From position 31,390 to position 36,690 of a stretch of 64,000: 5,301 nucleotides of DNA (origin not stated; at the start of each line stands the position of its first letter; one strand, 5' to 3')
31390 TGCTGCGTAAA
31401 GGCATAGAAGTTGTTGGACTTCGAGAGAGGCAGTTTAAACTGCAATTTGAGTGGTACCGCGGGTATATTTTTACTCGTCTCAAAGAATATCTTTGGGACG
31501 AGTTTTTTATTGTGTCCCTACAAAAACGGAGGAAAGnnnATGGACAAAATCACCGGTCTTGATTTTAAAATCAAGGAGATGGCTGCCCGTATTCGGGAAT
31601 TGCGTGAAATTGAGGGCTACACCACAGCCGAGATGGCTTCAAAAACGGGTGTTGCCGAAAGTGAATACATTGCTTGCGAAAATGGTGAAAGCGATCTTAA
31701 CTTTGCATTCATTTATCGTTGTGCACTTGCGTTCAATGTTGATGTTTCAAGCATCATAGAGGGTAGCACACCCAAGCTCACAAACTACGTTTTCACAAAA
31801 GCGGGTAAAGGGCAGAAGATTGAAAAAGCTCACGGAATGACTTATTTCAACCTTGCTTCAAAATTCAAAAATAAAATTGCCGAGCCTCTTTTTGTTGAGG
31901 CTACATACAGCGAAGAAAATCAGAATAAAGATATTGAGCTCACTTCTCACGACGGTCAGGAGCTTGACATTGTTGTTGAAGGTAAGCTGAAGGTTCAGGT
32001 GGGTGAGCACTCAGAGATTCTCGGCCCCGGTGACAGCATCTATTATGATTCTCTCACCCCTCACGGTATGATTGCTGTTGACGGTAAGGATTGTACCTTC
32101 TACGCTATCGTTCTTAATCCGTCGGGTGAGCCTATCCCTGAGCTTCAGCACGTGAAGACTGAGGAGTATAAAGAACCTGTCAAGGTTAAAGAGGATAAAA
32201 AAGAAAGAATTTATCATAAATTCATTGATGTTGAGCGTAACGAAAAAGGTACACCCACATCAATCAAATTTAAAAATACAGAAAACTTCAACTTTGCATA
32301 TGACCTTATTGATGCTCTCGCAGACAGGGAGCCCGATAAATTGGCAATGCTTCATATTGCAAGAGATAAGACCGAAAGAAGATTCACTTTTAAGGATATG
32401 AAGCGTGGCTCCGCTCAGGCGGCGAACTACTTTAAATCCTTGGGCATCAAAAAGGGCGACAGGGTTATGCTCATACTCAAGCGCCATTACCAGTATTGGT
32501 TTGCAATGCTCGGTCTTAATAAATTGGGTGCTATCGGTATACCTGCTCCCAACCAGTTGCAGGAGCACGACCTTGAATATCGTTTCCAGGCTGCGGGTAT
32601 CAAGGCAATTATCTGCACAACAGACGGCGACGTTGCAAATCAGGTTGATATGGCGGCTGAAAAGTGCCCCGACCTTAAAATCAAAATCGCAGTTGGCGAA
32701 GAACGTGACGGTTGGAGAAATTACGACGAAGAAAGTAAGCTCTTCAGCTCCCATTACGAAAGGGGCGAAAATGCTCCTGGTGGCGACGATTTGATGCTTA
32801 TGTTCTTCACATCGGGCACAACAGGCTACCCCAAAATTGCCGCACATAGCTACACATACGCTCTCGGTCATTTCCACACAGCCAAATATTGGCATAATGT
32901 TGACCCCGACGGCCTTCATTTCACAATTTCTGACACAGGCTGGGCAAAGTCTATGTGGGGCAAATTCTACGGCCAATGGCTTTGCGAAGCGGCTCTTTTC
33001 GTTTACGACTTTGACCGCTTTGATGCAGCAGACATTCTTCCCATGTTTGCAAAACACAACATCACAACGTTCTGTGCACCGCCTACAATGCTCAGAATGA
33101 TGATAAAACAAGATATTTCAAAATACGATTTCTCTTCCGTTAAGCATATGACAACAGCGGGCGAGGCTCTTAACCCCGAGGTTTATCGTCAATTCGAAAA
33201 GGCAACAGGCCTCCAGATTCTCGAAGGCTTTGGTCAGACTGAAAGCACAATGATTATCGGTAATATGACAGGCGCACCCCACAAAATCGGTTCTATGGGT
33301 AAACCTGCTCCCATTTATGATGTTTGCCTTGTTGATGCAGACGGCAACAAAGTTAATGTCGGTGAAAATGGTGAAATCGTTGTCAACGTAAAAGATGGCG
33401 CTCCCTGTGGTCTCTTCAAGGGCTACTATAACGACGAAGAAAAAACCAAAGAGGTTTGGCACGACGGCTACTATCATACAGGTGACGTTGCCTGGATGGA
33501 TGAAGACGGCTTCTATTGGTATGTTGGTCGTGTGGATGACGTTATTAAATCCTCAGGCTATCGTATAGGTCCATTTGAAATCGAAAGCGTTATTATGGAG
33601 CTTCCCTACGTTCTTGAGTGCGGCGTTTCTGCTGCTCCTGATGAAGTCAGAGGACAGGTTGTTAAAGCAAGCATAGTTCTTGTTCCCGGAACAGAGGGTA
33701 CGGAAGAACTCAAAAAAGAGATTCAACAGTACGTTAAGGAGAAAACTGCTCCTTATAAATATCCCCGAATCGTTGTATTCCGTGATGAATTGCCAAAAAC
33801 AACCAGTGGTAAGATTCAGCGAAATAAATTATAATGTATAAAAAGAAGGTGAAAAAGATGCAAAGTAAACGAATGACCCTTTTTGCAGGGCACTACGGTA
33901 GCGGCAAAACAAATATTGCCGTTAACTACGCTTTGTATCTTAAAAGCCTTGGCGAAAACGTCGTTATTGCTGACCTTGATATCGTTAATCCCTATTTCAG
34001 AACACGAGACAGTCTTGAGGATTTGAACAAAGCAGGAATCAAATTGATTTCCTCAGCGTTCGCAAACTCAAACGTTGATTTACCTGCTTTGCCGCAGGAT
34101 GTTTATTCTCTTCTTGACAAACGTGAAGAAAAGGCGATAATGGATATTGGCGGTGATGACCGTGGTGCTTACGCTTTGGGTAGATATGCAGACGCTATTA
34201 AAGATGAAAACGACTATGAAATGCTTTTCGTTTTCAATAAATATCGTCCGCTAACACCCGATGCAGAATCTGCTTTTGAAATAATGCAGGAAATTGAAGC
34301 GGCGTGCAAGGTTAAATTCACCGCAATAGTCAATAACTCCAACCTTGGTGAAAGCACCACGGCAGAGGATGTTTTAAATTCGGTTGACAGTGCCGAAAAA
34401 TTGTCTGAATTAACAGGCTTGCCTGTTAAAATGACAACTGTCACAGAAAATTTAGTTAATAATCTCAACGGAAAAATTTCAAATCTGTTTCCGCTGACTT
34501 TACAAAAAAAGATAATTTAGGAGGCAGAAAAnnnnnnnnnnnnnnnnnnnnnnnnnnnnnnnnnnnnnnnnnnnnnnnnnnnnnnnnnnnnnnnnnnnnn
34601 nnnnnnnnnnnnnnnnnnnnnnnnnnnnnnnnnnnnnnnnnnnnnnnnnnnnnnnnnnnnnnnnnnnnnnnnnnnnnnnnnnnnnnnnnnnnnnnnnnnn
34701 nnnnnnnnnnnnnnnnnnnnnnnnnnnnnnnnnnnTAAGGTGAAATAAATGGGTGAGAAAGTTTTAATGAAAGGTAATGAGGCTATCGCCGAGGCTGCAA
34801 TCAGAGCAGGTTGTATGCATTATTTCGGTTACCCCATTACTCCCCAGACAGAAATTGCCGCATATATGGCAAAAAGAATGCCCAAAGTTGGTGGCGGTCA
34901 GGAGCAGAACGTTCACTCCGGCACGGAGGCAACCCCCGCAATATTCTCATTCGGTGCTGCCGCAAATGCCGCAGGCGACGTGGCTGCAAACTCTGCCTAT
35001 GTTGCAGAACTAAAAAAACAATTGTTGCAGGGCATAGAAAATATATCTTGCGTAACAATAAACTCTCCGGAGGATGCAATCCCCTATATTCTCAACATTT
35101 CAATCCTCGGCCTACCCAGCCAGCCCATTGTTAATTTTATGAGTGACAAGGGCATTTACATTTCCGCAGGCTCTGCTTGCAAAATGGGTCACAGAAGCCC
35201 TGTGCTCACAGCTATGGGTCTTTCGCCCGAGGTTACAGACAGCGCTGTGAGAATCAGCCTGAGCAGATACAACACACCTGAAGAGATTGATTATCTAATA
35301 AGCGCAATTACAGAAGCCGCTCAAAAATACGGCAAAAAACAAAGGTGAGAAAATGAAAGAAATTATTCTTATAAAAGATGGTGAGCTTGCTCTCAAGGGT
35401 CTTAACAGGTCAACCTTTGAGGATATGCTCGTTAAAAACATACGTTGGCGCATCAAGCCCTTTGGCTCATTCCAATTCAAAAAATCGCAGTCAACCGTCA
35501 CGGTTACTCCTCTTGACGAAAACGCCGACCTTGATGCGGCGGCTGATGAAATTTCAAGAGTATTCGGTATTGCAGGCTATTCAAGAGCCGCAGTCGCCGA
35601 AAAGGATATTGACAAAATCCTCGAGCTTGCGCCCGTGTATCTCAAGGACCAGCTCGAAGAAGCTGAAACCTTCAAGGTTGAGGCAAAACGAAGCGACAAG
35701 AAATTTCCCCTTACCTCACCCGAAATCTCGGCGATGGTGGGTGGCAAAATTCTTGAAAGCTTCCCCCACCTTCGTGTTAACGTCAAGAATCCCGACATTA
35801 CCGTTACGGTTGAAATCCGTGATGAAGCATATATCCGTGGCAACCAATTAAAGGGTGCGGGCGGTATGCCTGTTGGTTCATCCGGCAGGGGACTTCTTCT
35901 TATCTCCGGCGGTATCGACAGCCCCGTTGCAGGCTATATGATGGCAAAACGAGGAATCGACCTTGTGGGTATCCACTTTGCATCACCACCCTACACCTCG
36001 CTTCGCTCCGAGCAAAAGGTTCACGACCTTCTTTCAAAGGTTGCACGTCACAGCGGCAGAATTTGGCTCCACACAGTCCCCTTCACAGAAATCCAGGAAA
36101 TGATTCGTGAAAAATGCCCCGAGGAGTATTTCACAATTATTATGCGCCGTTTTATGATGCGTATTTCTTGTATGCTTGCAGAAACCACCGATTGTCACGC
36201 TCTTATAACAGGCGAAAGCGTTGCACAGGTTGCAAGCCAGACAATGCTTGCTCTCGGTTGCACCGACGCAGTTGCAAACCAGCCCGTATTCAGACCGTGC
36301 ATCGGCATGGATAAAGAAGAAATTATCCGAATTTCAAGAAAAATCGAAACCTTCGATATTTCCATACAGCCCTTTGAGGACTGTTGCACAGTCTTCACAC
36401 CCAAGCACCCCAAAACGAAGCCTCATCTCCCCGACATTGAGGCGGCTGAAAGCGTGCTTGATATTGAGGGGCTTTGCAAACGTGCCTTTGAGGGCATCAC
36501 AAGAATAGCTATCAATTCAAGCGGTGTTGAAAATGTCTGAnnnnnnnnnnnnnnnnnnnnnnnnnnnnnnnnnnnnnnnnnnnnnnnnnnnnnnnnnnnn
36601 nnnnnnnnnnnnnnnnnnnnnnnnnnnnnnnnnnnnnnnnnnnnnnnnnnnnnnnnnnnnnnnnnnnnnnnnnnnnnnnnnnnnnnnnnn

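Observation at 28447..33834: Tandem HTH-cupin::acyl-CoA synthetase fusions, each with its own T-box, with diverged sensor halves and a conserved catalytic tail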

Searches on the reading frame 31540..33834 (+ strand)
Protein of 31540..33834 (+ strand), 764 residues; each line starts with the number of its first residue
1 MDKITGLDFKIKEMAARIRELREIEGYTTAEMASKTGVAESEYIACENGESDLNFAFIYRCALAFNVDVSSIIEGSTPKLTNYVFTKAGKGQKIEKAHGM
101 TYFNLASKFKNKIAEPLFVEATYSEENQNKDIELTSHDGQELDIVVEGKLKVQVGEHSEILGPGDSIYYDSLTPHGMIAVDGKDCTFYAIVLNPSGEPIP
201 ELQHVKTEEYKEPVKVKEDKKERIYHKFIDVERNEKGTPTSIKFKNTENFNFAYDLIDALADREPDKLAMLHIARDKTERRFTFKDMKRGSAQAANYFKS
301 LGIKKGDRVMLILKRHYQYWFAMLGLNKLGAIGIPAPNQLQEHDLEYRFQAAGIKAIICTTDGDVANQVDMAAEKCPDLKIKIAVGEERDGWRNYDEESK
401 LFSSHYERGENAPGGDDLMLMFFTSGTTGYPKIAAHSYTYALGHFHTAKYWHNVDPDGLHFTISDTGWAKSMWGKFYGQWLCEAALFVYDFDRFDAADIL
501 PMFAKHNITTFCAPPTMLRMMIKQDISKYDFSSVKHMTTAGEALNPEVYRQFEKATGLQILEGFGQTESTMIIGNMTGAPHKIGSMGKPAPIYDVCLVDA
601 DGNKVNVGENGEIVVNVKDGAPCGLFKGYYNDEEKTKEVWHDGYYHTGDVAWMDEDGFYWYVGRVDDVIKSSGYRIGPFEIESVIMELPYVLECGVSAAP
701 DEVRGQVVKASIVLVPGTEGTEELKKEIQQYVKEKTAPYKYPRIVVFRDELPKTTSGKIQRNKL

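Call 4: search_protein_families(library=pfam, proteins=[window:31540-33834:+], max_evalue=0.01)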
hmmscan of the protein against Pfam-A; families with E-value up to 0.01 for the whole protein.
window:31540-33834:+ (764 aa): 7 families
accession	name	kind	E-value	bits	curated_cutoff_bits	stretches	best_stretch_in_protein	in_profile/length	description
PF00501.34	AMP-binding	-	6.8e-66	223.1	29.9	1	261-630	5-384/384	AMP-binding enzyme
PF13193.12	AMP-binding_C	-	1.9e-21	77.2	24.5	1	680-758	1-76/76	AMP-binding enzyme C-terminal domain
PF07883.17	Cupin_2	-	2.7e-11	43.4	27.2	1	132-190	11-69/70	Cupin domain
PF12844.13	HTH_19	-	1.2e-08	35.1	30.2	1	16-68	2-54/64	Helix-turn-helix domain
PF01381.28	HTH_3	-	2.8e-06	27.7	23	1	18-70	1-53/55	Helix-turn-helix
PF13560.12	HTH_31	-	7.9e-05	23.3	27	1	13-68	1-57/64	Helix-turn-helix domain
PF02311.25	AraC_binding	-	0.0017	18.5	21.1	1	121-194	5-78/135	AraC-like ligand binding domain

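Call 13: search_protein_families(library=ncbifam, proteins=[window:31540-33834:+], max_evalue=0.001)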
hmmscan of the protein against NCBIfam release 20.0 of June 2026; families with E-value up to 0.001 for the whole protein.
window:31540-33834:+ (764 aa): 106 families (the best 25 are shown)
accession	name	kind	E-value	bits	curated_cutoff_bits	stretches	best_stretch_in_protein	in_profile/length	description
NF047394.1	AcylCoAsynMbcS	equivalog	8.7e-133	443.7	850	1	249-764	11-516/525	acyl-CoA synthetase MbcS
NF003313.0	PRK04319.1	equivalog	6.4e-116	387.9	729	1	237-762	30-555/574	acetate--CoA ligase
NF004837.0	PRK06187.1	subfamily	1.3e-90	304.2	476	1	276-764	28-518/531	long-chain-fatty-acid--CoA ligase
TIGR02188.1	Ac_CoA_lig_AcsA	equivalog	3.6e-79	266.7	724.95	1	226-762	34-599/629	acetate--CoA ligase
NF001208.0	PRK00174.1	subfamily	2.7e-76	257.3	657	1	236-762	63-614/649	acetate--CoA ligase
NF006181.0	PRK08314.1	subfamily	1.8e-73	247.7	705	1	255-761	28-547/563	long-chain-fatty-acid--CoA ligase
TIGR02262.1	benz_CoA_lig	subfamily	1.5e-72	244.9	375.25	1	248-764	1-505/508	benzoate-CoA ligase family protein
NF006182.0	PRK08316.1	subfamily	5.7e-67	226.4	663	1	255-762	15-511/523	fatty acyl-CoA synthetase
NF004808.0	PRK06155.1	equivalog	7.2e-66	222.6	722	1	277-764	42-518/542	ATP-dependent acyl-CoA ligase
NF005714.0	PRK07529.1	subfamily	3.4e-65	220.6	632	2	503-764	309-572/640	acyl-CoA synthetase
NF005702.0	PRK07514.1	subfamily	3.2e-63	213.8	558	1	255-764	4-496/506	malonyl-CoA synthase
NF005307.0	PRK06839.1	equivalog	6.1e-63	213.1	748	2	492-764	223-489/496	o-succinylbenzoate--CoA ligase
NF005220.0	PRK06710.1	equivalog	8.5e-62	209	1116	2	416-762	206-547/563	long-chain-fatty-acid--CoA ligase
NF005676.0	PRK07470.1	equivalog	1.4e-60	205.5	774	1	245-762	15-523/544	acyl-CoA synthetase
NF005947.1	PRK08008.1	equivalog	1.4e-60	205.4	651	1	256-764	12-517/518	crotonobetaine/carnitine-CoA ligase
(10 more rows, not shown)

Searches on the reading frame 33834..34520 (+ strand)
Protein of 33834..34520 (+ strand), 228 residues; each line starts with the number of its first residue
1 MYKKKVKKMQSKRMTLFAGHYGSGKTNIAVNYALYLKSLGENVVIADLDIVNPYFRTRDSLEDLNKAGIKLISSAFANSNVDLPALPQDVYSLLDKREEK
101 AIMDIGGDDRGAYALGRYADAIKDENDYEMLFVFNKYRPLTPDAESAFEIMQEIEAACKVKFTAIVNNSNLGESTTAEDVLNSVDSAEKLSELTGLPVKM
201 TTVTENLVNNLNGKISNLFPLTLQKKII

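Call 4: search_protein_families(library=pfam, proteins=[window:33834-34520:+], max_evalue=0.01)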
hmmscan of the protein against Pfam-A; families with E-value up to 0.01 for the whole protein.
window:33834-34520:+ (228 aa): 5 families
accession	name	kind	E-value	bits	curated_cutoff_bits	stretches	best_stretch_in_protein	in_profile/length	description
PF06414.18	Zeta_toxin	-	4.9e-05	23.3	22.3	1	5-65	9-68/199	Zeta toxin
PF01656.29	CbiA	-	5.7e-05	23.5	25.4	1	22-141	9-87/125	CobQ/CobB/MinD/ParA nucleotide binding domain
PF10609.15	ParA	-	0.00073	19.5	27.1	1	15-53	7-45/246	NUBPL iron-transfer P-loop NTPase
PF20720.3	nSTAND3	-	0.0018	18.5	27.2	1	2-49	7-55/155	Novel STAND NTPase 3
PF00448.28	SRP54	-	0.0056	16.8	22.7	0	14-51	3-40/196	SRP54-type protein, GTPase domain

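Call 13: search_protein_families(library=ncbifam, proteins=[window:33834-34520:+], max_evalue=0.001)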
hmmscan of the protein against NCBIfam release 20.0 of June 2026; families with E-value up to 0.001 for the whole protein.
window:33834-34520:+ (228 aa): 0 families

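Call 85: search_solved_structures(query=window:33834-34517:+, max_evalue=0.01)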
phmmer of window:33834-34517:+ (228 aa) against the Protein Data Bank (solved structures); distinct sequences matched with E-value up to 0.01: 0.

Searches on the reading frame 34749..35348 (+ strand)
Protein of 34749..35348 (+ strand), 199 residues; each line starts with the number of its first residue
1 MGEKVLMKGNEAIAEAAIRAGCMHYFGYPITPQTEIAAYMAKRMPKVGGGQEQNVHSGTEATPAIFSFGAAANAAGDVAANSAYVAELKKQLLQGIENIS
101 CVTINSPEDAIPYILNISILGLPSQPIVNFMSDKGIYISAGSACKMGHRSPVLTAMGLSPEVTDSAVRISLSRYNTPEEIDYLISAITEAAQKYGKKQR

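Call 12: search_protein_families(library=pfam, proteins=[window:34749-35348:+], max_evalue=0.001)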
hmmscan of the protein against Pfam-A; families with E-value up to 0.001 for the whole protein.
window:34749-35348:+ (199 aa): 2 families
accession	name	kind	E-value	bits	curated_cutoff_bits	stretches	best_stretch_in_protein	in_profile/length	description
PF00266.25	Aminotran_5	-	1.1e-16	61.2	21.5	1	51-183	244-371/371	Aminotransferase class-V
PF01855.24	POR_N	-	2.2e-06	28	27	1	15-72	1-58/231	Pyruvate flavodoxin/ferredoxin oxidoreductase, thiamine diP-bdg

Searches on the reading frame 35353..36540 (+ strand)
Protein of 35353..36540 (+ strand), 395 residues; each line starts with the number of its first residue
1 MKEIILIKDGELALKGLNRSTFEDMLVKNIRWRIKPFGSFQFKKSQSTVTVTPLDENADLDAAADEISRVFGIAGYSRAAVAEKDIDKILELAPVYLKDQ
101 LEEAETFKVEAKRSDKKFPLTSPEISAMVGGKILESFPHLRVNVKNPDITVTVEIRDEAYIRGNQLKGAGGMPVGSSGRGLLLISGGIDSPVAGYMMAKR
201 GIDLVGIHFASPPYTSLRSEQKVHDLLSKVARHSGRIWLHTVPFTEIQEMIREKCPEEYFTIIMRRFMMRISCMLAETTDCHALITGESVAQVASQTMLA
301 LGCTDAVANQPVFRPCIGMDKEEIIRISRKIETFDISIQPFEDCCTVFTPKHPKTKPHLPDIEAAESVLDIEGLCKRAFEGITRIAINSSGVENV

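Call 12: search_protein_families(library=pfam, proteins=[window:35353-36540:+], max_evalue=0.001)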
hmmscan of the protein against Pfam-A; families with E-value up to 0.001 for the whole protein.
window:35353-36540:+ (395 aa): 3 families
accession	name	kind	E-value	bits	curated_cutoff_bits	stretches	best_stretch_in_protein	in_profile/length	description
PF02568.20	ThiI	-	8.7e-65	218.5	20.5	1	175-369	1-195/197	Thiamine biosynthesis protein (ThiI)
PF22025.1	ThiI_fer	-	1.2e-20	74.1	25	1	4-77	1-72/72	ThiI ferredoxin-like domain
PF02926.22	THUMP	-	1.5e-18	67.4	20.6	1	83-159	1-79/84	THUMP domain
